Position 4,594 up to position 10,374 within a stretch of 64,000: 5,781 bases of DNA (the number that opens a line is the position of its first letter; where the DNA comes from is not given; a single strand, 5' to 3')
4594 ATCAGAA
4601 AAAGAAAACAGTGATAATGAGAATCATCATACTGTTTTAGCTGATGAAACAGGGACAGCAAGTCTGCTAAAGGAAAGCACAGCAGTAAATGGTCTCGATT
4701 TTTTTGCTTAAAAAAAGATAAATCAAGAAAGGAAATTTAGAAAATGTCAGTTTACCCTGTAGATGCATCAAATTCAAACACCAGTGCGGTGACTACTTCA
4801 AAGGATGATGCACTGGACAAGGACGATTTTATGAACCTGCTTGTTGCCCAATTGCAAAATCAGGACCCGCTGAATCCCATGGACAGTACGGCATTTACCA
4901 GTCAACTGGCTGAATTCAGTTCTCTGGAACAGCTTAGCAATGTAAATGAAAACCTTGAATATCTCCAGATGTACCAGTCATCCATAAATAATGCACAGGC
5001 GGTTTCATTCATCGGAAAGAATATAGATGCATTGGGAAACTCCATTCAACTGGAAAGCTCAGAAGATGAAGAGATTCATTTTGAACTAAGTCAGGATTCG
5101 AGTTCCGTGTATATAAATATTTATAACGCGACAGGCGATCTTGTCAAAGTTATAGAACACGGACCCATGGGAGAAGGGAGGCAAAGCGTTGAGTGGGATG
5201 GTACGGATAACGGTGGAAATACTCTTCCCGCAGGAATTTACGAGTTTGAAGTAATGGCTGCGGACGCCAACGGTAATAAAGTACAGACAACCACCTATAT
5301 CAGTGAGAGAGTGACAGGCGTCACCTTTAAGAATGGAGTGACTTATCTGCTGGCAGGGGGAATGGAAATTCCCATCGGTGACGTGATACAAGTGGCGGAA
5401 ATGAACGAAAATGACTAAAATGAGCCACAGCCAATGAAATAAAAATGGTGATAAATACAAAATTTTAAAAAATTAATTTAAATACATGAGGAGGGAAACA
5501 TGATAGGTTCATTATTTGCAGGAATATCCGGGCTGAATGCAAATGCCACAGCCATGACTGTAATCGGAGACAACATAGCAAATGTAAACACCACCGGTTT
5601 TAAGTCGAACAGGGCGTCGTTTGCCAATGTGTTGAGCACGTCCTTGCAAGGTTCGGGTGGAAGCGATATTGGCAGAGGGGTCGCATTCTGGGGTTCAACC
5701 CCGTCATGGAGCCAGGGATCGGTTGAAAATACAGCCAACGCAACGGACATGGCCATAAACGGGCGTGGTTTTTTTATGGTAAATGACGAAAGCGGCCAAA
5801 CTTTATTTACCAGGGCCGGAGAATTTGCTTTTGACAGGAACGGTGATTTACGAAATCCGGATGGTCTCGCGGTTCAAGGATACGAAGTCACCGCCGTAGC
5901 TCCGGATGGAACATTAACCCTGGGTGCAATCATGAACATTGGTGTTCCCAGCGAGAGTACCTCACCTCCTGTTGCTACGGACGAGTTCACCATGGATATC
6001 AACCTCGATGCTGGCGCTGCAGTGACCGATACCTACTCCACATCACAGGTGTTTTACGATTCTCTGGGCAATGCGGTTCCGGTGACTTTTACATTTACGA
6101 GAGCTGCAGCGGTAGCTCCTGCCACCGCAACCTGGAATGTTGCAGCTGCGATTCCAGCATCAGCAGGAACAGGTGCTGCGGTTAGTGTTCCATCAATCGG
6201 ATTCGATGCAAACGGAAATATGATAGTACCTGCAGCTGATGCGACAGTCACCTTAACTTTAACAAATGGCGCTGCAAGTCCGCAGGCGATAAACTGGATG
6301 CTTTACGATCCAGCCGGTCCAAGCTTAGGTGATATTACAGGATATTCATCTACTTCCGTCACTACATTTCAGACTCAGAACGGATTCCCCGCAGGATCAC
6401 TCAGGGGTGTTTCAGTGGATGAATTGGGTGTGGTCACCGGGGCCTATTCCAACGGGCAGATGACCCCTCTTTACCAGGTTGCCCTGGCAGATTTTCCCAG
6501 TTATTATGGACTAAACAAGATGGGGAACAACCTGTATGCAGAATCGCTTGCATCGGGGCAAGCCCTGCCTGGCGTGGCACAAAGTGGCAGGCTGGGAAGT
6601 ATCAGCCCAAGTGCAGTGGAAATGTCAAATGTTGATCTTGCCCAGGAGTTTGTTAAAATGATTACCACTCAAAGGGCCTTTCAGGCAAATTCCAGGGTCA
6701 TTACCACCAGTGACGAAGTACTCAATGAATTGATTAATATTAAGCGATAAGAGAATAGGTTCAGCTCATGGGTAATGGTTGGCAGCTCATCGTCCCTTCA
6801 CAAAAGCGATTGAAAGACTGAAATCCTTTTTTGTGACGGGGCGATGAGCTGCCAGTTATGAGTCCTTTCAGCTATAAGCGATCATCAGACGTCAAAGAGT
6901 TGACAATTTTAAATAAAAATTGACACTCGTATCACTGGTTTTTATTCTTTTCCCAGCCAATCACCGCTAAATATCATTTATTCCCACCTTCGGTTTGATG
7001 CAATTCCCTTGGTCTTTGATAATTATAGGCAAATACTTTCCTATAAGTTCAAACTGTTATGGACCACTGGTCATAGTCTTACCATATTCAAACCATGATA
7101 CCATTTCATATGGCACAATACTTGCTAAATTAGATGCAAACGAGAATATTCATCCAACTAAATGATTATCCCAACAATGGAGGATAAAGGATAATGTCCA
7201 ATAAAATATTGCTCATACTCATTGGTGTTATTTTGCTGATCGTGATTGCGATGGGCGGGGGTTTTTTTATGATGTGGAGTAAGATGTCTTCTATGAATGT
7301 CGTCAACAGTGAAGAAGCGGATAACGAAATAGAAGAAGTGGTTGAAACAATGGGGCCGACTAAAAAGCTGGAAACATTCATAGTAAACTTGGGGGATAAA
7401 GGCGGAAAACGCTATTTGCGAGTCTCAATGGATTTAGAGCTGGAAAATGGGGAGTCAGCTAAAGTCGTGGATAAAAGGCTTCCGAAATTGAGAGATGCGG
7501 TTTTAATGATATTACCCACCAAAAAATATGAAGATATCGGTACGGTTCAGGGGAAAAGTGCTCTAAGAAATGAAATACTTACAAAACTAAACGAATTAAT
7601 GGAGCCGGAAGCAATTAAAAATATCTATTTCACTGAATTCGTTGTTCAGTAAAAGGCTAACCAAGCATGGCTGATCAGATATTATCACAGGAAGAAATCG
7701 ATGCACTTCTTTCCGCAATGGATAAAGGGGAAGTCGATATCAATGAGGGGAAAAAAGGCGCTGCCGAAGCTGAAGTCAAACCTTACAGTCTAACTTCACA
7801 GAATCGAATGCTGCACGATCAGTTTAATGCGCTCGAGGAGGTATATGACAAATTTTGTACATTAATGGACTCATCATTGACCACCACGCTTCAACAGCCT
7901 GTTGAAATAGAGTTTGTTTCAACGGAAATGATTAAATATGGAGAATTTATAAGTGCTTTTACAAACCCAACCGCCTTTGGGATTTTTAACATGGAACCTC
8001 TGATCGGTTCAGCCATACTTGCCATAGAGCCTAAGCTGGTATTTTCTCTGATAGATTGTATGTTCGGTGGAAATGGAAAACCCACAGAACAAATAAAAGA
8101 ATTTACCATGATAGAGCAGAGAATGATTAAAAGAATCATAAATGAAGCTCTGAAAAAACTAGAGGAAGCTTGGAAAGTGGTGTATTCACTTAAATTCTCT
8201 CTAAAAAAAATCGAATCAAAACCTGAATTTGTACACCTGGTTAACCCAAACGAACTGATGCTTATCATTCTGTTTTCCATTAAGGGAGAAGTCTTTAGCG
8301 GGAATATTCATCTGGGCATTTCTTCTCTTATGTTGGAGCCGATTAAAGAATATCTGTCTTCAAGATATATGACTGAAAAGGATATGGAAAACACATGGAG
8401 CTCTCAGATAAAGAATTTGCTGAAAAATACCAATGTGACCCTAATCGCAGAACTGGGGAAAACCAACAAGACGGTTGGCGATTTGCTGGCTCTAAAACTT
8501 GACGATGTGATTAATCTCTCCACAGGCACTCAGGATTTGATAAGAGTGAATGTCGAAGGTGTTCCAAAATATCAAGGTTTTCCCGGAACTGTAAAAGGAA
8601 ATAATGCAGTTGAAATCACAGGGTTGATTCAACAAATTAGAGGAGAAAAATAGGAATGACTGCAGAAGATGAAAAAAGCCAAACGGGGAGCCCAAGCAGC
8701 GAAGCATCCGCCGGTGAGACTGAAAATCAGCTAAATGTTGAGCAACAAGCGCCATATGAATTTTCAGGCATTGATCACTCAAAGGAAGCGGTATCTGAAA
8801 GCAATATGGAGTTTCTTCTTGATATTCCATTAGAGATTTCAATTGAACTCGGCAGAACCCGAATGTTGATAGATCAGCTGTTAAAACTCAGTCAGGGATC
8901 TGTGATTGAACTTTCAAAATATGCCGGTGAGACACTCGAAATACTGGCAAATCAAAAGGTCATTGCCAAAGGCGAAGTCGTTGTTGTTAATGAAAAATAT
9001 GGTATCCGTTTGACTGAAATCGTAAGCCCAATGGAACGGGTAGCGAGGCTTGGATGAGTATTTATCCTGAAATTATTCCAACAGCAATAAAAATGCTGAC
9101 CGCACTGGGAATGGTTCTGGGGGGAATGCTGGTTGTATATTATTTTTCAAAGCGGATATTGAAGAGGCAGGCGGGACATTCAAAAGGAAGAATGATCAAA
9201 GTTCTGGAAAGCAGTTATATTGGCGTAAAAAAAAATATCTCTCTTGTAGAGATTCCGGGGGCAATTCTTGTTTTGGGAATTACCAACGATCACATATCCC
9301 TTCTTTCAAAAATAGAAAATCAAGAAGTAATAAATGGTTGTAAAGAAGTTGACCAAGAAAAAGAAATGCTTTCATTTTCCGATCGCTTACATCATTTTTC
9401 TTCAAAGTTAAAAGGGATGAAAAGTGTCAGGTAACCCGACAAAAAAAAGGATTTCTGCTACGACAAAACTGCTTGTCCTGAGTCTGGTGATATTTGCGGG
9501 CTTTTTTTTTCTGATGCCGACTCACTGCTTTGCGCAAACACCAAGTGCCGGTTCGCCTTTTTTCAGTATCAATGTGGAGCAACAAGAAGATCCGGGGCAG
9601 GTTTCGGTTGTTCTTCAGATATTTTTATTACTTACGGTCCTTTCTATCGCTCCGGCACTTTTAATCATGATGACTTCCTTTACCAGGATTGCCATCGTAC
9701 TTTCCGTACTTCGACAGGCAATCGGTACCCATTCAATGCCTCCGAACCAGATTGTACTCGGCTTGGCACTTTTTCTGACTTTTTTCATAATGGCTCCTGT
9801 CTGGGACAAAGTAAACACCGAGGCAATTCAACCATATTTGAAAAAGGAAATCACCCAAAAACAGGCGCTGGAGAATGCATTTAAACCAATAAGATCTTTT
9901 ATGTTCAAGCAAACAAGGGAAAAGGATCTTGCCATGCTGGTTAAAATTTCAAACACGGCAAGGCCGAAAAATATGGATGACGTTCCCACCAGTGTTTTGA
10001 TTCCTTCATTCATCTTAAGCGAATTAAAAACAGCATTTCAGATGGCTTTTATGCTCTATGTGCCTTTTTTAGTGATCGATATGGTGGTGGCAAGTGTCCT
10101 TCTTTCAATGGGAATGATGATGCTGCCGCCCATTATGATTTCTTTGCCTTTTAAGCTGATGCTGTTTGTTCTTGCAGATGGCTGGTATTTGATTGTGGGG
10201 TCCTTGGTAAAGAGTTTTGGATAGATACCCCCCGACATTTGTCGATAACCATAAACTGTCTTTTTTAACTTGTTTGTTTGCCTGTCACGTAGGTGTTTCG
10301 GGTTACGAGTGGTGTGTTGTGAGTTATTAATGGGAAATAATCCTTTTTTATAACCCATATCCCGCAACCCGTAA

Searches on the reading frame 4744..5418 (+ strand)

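Call 38: search_protein_families(library=pfam, proteins=[window:4744-5418:+], max_evalue=0.00001)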
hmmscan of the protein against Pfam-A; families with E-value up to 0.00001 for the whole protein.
window:4744-5418:+ (224 aa): 3 families
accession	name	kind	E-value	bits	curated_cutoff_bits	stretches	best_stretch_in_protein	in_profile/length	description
PF03963.19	FlgD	-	5e-25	88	27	1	9-72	11-74/75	Flagellar hook capping protein - N-terminal region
PF13860.13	FlgD_ig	-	7.6e-19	67.9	27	1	98-174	1-77/79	FlgD Ig-like domain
PF13861.12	FLgD_tudor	-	1.5e-10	41.6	26.9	1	84-214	4-57/58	FlgD Tudor-like domain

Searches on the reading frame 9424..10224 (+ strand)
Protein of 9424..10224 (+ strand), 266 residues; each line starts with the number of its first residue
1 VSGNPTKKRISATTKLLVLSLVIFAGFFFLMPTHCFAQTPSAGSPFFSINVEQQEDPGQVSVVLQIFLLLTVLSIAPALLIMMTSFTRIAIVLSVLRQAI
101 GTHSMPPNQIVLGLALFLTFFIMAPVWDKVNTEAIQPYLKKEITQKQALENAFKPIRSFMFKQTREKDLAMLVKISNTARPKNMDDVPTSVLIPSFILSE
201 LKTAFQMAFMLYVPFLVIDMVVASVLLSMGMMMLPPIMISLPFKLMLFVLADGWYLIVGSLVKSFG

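Call 39: search_protein_families(library=pfam, proteins=[window:9424-10224:+], max_evalue=0.00001)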
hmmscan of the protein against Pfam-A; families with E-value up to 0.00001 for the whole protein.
window:9424-10224:+ (266 aa): 1 family
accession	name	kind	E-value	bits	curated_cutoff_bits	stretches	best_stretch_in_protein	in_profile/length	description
PF00813.25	FliP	-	6.6e-84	281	26.9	1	69-261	1-191/191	FliP family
